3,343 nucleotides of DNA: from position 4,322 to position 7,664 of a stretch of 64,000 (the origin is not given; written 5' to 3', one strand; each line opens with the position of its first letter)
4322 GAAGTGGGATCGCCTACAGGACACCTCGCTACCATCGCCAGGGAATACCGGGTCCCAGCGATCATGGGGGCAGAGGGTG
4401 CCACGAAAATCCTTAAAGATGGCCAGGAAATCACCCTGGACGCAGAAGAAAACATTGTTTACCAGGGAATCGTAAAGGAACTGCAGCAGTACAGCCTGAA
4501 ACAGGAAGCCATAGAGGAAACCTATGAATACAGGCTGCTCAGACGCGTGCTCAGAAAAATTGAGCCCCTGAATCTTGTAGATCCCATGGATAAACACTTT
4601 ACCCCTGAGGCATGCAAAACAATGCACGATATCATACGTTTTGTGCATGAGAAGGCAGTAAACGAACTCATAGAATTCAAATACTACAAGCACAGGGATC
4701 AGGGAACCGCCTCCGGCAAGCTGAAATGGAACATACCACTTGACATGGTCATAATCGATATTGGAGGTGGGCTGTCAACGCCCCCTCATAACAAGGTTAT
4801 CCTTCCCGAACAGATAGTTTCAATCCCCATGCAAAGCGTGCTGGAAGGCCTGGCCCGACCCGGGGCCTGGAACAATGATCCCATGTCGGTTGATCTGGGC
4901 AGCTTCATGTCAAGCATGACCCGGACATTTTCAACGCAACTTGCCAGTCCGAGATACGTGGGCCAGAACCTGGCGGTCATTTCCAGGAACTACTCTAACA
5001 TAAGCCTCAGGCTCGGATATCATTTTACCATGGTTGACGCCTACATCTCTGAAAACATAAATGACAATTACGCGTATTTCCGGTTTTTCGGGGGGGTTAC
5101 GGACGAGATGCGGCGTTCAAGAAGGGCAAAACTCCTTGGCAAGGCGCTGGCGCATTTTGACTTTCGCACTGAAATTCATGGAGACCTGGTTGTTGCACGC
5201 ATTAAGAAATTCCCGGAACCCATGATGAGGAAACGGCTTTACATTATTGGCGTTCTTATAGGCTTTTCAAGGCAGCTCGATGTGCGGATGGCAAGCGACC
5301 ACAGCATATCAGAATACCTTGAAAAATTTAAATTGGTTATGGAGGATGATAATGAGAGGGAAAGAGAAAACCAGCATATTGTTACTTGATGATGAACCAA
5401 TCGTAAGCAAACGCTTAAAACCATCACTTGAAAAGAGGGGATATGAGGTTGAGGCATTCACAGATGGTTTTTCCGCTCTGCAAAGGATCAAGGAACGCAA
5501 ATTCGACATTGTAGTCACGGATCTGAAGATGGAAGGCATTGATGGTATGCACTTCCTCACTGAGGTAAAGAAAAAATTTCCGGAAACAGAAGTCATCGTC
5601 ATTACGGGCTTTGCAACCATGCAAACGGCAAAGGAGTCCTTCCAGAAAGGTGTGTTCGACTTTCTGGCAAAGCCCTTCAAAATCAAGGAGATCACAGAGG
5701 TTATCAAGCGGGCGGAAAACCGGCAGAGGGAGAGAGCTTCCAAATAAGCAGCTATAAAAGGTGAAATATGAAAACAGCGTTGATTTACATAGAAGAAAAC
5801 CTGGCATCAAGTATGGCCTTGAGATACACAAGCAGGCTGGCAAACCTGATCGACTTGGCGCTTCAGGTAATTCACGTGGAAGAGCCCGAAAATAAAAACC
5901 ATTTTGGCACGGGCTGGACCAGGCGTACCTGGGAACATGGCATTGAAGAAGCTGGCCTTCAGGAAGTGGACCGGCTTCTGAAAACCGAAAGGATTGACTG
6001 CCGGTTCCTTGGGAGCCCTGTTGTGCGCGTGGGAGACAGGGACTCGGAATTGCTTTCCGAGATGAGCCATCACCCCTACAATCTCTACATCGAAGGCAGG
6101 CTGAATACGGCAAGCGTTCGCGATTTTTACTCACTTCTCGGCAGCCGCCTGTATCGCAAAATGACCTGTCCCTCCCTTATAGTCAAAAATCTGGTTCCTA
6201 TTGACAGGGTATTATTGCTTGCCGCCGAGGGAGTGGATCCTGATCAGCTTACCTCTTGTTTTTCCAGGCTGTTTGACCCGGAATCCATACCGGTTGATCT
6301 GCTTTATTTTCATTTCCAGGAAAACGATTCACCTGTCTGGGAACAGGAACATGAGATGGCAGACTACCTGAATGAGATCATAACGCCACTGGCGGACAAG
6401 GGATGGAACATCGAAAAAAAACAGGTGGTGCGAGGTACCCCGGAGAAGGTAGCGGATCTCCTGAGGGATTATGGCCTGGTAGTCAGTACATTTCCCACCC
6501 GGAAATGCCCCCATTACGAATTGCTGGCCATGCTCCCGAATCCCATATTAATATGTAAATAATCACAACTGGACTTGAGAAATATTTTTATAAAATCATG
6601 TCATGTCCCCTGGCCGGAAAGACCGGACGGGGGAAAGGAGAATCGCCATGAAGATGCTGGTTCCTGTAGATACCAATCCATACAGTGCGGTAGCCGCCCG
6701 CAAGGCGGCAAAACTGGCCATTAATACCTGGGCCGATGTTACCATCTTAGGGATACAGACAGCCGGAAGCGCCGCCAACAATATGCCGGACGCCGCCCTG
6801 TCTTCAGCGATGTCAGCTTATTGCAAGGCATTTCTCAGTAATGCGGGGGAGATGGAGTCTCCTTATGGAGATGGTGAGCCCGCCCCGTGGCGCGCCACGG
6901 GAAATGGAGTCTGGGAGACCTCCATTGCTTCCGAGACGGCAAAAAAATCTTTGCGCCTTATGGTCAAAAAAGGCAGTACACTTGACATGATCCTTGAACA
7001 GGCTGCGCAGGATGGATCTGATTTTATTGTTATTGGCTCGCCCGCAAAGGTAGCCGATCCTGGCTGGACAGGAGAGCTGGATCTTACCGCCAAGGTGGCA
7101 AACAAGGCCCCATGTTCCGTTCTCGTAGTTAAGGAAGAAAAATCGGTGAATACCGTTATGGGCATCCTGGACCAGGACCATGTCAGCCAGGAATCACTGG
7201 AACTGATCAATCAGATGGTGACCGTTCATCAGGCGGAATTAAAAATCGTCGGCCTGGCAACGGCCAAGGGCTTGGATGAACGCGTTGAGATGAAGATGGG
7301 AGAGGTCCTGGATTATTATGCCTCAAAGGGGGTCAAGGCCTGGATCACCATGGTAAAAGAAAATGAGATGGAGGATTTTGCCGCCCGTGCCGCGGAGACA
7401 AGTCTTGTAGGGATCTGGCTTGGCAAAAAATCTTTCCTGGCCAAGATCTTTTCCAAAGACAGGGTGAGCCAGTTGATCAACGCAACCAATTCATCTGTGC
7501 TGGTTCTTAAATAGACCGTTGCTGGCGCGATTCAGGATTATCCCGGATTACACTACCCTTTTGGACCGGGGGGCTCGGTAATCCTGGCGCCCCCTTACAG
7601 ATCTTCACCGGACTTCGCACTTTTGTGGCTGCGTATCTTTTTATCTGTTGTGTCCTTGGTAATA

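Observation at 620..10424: Seven-gene sigma-54-linked module of unknown function (TauE-like, TIGR02186-like, dikinase-like, receiver, two USPs) plus a convergent HK/bEBP pair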

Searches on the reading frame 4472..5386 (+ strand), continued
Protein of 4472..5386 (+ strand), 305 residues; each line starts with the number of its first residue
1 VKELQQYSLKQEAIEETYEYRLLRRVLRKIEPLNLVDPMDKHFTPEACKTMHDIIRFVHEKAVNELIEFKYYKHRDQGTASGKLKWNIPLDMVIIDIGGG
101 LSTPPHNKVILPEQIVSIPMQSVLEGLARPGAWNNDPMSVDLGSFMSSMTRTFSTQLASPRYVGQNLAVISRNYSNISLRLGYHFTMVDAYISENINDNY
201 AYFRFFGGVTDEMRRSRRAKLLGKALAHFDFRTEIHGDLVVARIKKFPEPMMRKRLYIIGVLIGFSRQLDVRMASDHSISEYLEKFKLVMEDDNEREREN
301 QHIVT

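Call 100: find_encoding_contigs(protein=P0250, flank=6000, max_places=1)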
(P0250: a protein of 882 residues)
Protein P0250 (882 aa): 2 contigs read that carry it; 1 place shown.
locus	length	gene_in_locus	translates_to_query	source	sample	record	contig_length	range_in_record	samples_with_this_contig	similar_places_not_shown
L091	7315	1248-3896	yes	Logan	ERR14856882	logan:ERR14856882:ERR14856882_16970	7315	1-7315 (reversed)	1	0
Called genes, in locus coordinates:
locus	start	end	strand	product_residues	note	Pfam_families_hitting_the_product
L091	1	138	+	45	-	?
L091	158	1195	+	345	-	PF01925:TauE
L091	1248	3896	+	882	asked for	PF01326:PPDK_N, PF00391:PEP-utilizers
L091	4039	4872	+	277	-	PF13189:Cytidylate_kin2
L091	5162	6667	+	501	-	PF00672:HAMP, PF00512:HisKA, PF02518:HATPase_c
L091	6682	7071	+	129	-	PF00072:Response_reg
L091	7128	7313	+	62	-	?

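Call 101: find_encoding_contigs(protein=P0245, flank=6000, max_places=1)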
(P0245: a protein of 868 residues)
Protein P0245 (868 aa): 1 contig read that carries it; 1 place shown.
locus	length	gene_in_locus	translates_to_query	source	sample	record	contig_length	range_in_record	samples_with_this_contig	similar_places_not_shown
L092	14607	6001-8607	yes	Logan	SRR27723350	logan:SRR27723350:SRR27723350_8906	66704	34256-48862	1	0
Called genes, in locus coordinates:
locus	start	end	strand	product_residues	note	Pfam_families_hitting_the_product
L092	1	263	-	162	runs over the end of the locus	PF00072:Response_reg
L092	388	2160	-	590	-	PF02743:dCache_1, PF00512:HisKA, PF02518:HATPase_c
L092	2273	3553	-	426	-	PF02369:Big_1 (weak)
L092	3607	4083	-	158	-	PF00582:Usp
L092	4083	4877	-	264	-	PF09608:Alph_Pro_TM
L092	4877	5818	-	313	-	PF01925:TauE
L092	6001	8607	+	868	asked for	PF01326:PPDK_N, PF00391:PEP-utilizers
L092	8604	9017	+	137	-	PF00072:Response_reg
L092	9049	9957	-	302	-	PF01569:PAP2, PF14378:PAP2_3 (weak)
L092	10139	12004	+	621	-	PF22148:Fervidolysin_NPro-like (weak), PF00082:Peptidase_S8, PF11617:Cu-binding_MopE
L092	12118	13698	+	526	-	PF03601:Cons_hypoth698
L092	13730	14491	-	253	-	PF01061:ABC2_membrane, PF12698:ABC2_membrane_3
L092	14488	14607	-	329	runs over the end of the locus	PF00005:ABC_tran, PF13304:AAA_21 (weak)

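Call 102: find_encoding_contigs(protein=P0237, flank=6000, max_places=1)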
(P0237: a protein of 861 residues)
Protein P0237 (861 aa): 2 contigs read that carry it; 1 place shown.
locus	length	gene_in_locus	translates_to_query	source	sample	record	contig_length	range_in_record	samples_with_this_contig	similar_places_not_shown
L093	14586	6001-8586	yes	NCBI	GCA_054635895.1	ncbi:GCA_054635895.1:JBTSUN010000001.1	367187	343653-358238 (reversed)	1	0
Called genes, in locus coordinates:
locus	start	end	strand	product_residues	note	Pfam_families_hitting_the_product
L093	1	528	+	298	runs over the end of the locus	PF18075:FtsX_ECD, PF02687:FtsX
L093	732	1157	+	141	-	PF04892:VanZ-LLP1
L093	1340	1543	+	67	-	PF00313:CSD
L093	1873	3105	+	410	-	PF02656:DUF202 (faint)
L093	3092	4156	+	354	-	PF05157:MshEN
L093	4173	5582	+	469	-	PF00672:HAMP, PF00512:HisKA, PF02518:HATPase_c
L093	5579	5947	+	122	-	PF00072:Response_reg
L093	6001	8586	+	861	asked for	PF01326:PPDK_N, PF00391:PEP-utilizers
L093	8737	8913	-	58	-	-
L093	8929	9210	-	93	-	-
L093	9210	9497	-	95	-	PF02635:DsrE (weak)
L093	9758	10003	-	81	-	PF01206:TusA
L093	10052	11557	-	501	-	PF04143:Sulf_transp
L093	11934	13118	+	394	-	PF22694:CtpB_N-like, PF00595:PDZ, PF13180:PDZ_2, PF17820:PDZ_6, PF03572:Peptidase_S41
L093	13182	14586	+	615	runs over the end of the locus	PF00773:RNB, PF00575:S1 (weak)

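Call 103: find_encoding_contigs(protein=P0225, flank=6000, max_places=1)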
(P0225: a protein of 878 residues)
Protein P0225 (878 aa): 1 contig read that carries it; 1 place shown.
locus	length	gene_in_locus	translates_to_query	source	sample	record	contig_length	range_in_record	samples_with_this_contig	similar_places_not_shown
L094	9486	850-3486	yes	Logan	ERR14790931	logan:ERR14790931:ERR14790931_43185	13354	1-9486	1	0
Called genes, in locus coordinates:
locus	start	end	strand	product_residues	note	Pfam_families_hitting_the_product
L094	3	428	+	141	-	?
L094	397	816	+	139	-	PF00072:Response_reg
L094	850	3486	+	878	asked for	PF01326:PPDK_N, PF00391:PEP-utilizers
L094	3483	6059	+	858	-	PF01326:PPDK_N, PF00391:PEP-utilizers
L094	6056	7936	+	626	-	PF02743:dCache_1, PF00512:HisKA, PF02518:HATPase_c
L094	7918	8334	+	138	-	PF00072:Response_reg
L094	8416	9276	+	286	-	PF01073:3Beta_HSD, PF01370:Epimerase, PF04321:RmlD_sub_bind (weak), PF16363:GDP_Man_Dehyd, PF13460:NAD_binding_10 (weak), PF07993:NAD_binding_4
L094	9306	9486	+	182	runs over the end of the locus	-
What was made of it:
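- In distant family members the constant neighbours are a receiver and a histidine kinase without any bEBP: L091, L092, L093, L094 (calls 100-103). A canonical histidine kinase is present in nearly every context, including minimal HK-receiver-enzyme triads (calls 100-103), so a second phosphodonor is not needed.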

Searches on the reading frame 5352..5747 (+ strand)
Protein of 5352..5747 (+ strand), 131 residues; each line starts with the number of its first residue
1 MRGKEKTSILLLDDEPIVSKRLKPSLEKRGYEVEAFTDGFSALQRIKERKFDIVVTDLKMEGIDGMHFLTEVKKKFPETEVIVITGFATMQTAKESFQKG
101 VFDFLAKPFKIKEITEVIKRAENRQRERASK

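Call 5: search_protein_families(library=pfam, proteins=[window:5352-5747:+], max_evalue=0.01)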
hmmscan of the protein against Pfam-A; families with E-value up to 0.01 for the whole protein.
window:5352-5747:+ (131 aa): 2 families
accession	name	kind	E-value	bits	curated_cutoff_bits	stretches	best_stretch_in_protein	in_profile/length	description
PF00072.30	Response_reg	-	3.4e-30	104.9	30.2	1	9-118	1-110/111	Response regulator receiver domain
PF01564.23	Spermine_synth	-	0.0074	16.3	22.9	0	30-59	73-100/186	Spermine/spermidine synthase domain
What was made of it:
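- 5352..5747 (+): Single-domain CheY-like receiver, overlapping the enzyme gene by 38 nt (alternative start 5346). PF00072, 104.9 bits (call 5).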

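Call 6: search_protein_families(library=ncbifam, proteins=[window:5352-5747:+], max_evalue=0.01)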
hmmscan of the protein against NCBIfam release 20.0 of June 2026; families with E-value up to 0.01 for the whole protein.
window:5352-5747:+ (131 aa): 104 families (the best 25 are shown)
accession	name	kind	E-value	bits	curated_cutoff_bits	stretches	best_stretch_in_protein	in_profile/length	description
TIGR01818.1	ntrC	equivalog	1.7e-27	96.4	558.6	1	9-129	1-121/463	nitrogen regulation protein NR(I)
NF053512.1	nitric_RR_NosR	exception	2.7e-24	86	400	1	9-128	1-121/422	response regulator c-di-GMP phosphodiesterase, NosR family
NF008469.0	PRK11361.1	equivalog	1.3e-23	83.4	714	1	7-124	5-122/461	acetoacetate metabolism transcriptional regulator AtoC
NF006900.1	PRK09390.1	equivalog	3.3e-22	79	255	1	5-129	3-127/203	response regulator FixJ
NF011695.0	PRK15115.1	equivalog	6.5e-22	77.9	763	1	4-123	4-123/445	two-component system response regulator GlrR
NF008176.1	PRK10923.1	equivalog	8.8e-21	74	620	1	7-128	4-125/469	nitrogen regulation protein NR(I)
NF051870.1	NAssimRespRegNtrX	equivalog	1.3e-20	73.7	600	1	8-127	3-124/452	nitrogen assimilation response regulator NtrX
NF046022.1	RespRegCpdRBruc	equivalog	7.5e-20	71.1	180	1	8-120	3-115/120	cell cycle two-component system response regulator CpdR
NF046020.1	HisKinCckABruc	equivalog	1.5e-19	69.4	1000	1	6-119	749-864/868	cell cycle histidine kinase CckA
NF033791.1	ActR_PrrA_rreg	equivalog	1.7e-19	70.5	250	1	7-126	2-121/173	ActR/PrrA/RegA family redox response regulator transcription factor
NF007689.0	PRK10365.1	equivalog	5.7e-19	68.2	760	1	4-126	3-125/441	sigma-54-dependent response regulator transcription factor ZraR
NF049963.1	RespRegFlgRCampy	domain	9.5e-19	67.6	750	1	28-123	23-114/429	fla regulon two-component system response regulator FlgR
NF047793.1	ResRegPgtA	equivalog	1.1e-18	67.3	650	1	5-126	4-125/414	two-component system response regulator PgtA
NF045505.1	RR_RssB_Pseudo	equivalog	8.3e-18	64.6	700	1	6-128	5-128/394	two-component system response regulator RssB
NF051850.1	RespRegRprY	equivalog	1.1e-17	64.3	370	1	5-122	3-120/234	response regulator transcription factor RprY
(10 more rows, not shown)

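Call 74: search_protein_families(library=padloc, proteins=[window:5352-5747:+], max_evalue=0.001)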
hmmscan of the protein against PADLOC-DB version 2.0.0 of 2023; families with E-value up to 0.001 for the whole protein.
window:5352-5747:+ (131 aa): 2 families
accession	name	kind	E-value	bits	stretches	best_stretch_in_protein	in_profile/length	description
PDLC04055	PD-T4-6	-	8.6e-07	26.1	1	7-127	366-488/496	-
PDLC04725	PDC-M60B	-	0.00097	17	0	6-64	3-63/158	-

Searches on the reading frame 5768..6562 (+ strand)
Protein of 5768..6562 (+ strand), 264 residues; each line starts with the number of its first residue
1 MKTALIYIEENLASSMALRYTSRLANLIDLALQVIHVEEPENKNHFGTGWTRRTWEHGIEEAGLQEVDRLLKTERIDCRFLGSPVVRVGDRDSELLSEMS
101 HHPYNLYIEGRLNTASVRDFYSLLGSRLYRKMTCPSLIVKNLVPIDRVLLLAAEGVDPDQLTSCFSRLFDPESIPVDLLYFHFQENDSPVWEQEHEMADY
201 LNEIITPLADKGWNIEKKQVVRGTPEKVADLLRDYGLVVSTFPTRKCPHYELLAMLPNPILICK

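Call 5: search_protein_families(library=pfam, proteins=[window:5768-6562:+], max_evalue=0.01)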
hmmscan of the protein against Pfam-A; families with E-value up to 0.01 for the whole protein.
window:5768-6562:+ (264 aa): 0 families

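Call 6: search_protein_families(library=ncbifam, proteins=[window:5768-6562:+], max_evalue=0.01)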
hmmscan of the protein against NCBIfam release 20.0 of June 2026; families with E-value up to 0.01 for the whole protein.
window:5768-6562:+ (264 aa): 0 families

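Call 27: search_protein_families(library=pfam, proteins=[window:5768-6562:+], max_evalue=10)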
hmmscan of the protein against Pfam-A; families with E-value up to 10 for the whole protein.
window:5768-6562:+ (264 aa): 2 families
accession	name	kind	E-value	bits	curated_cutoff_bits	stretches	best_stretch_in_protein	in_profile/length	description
PF01507.26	PAPS_reduct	-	0.12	12.8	22.5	1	5-95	28-113/175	Phosphoadenosine phosphosulfate reductase domain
PF02481.21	DNA_processg_A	-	0.24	11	29.6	1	94-131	19-57/212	DNA recombination-mediator protein A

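Call 31: search_solved_structures(query=A3, max_evalue=1)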
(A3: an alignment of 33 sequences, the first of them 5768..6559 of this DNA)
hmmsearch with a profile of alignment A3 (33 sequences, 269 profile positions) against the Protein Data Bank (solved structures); distinct sequences matched with E-value up to 1: 4.
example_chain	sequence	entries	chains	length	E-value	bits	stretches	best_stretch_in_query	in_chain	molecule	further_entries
3fg9_A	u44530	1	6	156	0.1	15.5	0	3-141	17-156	protein of universal stress protein UspA family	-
8g60_LL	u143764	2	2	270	0.19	14.6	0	128-164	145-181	eL13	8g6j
6x1g_A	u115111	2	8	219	0.4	13.6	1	160-234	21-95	ULP_PROTEASE domain-containing protein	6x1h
3idf_A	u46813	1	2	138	0.75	12.7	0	87-141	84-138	USP-like protein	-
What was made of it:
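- On Universal stress protein (PF00582): Its PDB profile hit to 3fg9 has E 0.1 (call 31).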

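Call 74: search_protein_families(library=padloc, proteins=[window:5768-6562:+], max_evalue=0.001)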
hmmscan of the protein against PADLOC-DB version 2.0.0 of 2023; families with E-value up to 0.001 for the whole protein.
window:5768-6562:+ (264 aa): 1 family
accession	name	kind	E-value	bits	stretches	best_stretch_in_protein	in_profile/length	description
PDLC00674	Effector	-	0.00014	19.3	1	37-72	195-230/246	2TM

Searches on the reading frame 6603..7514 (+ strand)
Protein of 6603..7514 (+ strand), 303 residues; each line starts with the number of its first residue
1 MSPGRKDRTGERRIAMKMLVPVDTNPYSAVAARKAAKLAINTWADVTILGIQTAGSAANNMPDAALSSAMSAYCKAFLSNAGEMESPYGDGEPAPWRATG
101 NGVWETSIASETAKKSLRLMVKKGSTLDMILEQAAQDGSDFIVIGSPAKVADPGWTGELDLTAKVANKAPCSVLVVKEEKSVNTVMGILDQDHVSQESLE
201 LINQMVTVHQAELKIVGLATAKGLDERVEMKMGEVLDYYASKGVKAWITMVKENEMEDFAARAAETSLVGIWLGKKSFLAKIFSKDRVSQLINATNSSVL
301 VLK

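Call 5: search_protein_families(library=pfam, proteins=[window:6603-7514:+], max_evalue=0.01)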
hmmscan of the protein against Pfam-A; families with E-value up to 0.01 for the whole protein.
window:6603-7514:+ (303 aa): 1 family
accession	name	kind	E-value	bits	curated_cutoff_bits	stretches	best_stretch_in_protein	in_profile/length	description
PF00582.32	Usp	-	1.1e-09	39.5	24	1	17-177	4-141/141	Universal stress protein family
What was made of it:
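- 6648..7514 (+): Tandem USP-like protein B (the ORF is open from 6603). PF00582, 1e-9 (call 5).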

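Call 6: search_protein_families(library=ncbifam, proteins=[window:6603-7514:+], max_evalue=0.01)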
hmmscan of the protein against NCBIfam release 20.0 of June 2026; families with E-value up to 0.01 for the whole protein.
window:6603-7514:+ (303 aa): 0 families

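Call 52: search_solved_structures(query=A4, max_evalue=0.1)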
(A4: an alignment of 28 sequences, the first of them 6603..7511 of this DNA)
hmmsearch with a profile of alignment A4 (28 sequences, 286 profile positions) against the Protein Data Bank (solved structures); distinct sequences matched with E-value up to 0.1: 13.
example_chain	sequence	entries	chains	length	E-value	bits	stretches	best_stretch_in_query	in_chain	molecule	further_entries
3hgm_A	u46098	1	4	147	9.5e-08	35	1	2-159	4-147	Universal Stress Protein TeaD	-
3s3t_A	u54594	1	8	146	3.3e-07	33.2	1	8-160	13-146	Nucleotide-binding protein, universal stress protein UspA family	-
1wjg_A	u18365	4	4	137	0.00013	24.7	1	73-160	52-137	probable ATP binding protein | Universal stress protein family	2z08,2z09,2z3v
3fh0_A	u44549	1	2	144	0.00015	24.5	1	95-160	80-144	putative universal stress protein KPN_01444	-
3fdx_A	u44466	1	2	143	0.00015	24.5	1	95-160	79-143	Putative filament protein / universal stress protein F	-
2pfs_A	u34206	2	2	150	0.00018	24.2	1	107-160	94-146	Universal stress protein | Universal stress protein (Usp)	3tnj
4r2l_A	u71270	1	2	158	0.00045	23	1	97-160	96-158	Universal stress protein F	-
2dum_A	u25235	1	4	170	0.0005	22.8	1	78-164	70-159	Hypothetical protein PH0823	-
1mjh_A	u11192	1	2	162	0.00054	22.7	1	2-163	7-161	PROTEIN (ATP-BINDING DOMAIN OF PROTEIN MJ0577)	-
4r2m_A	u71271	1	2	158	0.00056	22.6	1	97-160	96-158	Universal stress protein F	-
3idf_A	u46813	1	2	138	0.022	17.4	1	215-286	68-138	USP-like protein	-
1tq8_A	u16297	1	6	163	0.043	16.4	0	93-161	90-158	hypothetical protein Rv1636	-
2gm3_A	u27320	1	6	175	0.071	15.7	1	65-163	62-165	unknown protein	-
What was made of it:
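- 6648..7514 (+): The family profile hits USP TeaD (3hgm) at 9.5e-8 (call 52).
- Closest known: USP TeaD regulating the TeaABC transporter. Same: TeaD is the best PDB match of USP-B (call 52).
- USP TeaD, the best PDB match of USP-B (call 52), regulates a transporter.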

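Call 74: search_protein_families(library=padloc, proteins=[window:6648-7514:+], max_evalue=0.001)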
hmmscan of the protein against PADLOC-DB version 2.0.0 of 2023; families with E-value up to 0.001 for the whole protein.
window:6648-7514:+ (288 aa): 0 families
